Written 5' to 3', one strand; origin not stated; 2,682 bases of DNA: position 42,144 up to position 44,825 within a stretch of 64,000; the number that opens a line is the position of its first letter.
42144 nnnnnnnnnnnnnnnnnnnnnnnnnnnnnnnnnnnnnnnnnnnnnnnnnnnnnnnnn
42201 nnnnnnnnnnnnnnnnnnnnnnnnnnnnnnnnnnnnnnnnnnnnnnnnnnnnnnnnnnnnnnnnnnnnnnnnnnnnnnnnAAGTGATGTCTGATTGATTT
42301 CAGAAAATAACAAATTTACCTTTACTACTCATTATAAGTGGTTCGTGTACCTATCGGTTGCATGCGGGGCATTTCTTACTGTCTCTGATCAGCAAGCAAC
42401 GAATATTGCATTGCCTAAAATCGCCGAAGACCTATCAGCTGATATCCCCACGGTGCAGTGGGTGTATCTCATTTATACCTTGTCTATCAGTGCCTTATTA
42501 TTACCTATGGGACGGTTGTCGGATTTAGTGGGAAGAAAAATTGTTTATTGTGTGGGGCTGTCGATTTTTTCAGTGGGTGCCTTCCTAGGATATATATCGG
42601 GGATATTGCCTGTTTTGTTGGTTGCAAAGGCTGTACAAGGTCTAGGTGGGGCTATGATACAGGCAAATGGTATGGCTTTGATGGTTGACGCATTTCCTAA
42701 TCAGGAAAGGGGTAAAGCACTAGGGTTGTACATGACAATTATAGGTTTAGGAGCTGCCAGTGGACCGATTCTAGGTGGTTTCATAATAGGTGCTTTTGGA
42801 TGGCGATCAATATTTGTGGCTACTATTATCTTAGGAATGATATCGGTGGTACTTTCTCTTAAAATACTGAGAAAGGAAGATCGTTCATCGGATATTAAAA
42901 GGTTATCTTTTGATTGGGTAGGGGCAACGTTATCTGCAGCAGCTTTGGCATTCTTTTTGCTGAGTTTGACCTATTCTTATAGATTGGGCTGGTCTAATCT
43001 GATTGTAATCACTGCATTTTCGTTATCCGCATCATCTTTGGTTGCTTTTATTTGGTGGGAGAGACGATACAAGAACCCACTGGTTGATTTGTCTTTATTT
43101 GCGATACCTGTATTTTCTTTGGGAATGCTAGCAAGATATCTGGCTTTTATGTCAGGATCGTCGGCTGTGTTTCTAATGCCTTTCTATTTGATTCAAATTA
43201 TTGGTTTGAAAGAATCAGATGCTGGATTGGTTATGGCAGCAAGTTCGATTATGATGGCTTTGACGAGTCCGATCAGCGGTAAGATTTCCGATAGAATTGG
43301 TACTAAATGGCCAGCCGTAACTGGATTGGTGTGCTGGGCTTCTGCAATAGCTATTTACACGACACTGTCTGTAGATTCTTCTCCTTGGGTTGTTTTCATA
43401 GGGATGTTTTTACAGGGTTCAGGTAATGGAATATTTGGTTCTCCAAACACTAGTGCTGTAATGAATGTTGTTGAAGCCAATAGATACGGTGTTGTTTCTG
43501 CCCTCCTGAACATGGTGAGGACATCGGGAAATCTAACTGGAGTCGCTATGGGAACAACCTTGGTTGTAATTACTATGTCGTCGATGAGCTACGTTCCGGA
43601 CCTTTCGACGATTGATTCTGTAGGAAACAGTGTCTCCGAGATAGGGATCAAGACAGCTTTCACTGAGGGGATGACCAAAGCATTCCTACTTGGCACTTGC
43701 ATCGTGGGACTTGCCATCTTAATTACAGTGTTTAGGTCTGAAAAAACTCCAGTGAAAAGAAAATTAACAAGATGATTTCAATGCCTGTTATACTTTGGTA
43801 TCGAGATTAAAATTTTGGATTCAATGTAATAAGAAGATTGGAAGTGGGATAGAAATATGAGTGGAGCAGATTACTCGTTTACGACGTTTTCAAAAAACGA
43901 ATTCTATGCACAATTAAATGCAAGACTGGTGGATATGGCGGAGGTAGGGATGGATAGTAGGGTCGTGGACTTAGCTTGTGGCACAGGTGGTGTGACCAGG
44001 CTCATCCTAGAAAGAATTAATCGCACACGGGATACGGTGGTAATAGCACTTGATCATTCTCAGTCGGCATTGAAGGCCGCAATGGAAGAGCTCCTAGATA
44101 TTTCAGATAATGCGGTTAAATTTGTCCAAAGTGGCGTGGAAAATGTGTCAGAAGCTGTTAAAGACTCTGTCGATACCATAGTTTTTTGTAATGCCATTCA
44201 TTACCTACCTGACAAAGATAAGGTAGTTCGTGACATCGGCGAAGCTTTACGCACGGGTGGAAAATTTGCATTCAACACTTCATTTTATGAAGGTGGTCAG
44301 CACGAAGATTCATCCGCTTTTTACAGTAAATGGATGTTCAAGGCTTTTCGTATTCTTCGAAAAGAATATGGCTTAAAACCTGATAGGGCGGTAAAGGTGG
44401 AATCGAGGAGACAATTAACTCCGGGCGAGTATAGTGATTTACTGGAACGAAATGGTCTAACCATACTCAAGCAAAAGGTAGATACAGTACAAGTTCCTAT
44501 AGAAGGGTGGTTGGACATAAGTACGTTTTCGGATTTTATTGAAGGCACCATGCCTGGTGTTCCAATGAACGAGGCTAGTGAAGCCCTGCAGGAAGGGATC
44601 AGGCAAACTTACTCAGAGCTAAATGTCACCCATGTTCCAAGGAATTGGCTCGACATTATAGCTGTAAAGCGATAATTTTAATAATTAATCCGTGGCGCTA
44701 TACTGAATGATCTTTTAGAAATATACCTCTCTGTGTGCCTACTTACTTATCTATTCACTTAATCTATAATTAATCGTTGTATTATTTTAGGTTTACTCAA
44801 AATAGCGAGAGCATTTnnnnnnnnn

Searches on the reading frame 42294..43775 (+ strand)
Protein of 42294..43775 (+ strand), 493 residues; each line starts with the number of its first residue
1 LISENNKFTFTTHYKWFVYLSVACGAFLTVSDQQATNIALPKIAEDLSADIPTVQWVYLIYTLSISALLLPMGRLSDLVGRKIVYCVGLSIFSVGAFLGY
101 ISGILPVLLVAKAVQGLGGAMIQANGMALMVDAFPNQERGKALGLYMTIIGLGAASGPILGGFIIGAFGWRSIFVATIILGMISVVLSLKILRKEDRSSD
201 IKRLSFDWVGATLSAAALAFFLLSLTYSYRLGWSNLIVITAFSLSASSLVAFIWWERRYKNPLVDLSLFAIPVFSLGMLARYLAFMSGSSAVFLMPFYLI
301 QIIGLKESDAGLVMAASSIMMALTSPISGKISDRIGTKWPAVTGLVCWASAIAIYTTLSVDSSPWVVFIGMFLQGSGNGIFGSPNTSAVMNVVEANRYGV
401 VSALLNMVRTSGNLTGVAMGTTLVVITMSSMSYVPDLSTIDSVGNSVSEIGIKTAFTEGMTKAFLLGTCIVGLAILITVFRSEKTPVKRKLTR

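Call 51: search_protein_families(library=pfam, proteins=[window:42294-43775:+])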
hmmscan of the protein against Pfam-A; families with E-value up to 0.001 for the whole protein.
window:42294-43775:+ (493 aa): 3 families
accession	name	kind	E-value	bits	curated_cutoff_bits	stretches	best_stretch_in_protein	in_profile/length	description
PF07690.21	MFS_1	-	8.9e-70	235.8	33.4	2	23-416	2-346/347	Major Facilitator Superfamily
PF00083.30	Sugar_tr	-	7.4e-05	22.2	22.3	0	16-188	11-188/452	Sugar (and other) transporter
PF13347.12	MFS_2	-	0.00018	20.7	27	1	284-481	236-422/427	MFS/sugar transport protein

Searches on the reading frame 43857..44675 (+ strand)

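Call 51: search_protein_families(library=pfam, proteins=[window:43857-44675:+])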
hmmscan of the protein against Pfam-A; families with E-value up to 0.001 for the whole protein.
window:43857-44675:+ (272 aa): 9 families
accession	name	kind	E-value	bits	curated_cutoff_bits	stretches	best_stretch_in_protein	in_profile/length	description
PF08242.18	Methyltransf_12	-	1.1e-15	58.6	30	1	37-137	1-98/98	Methyltransferase domain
PF13649.12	Methyltransf_25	-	1.7e-13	51.5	27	1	36-135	1-97/97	Methyltransferase domain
PF13847.12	Methyltransf_31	-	5e-13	49.4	27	1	34-142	5-112/145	Methyltransferase domain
PF01209.24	Ubie_methyltran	-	1e-11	45.1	20.1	1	27-144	42-157/233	ubiE/COQ5 methyltransferase family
PF08241.18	Methyltransf_11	-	3.8e-11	43.9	21.2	1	37-139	1-95/95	Methyltransferase domain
PF13489.12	Methyltransf_23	-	1.1e-07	32.2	27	1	31-161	21-124/164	Methyltransferase domain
PF05175.20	MTS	-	7.7e-06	26.1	23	1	29-135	28-134/170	Methyltransferase small domain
PF01795.25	Methyltransf_5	-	1.1e-05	25.5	27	1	20-107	8-95/309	MraW methylase family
PF10017.15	Methyltransf_33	-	0.00091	18.8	23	0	20-81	49-110/304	Histidine-specific methyltransferase, SAM-dependent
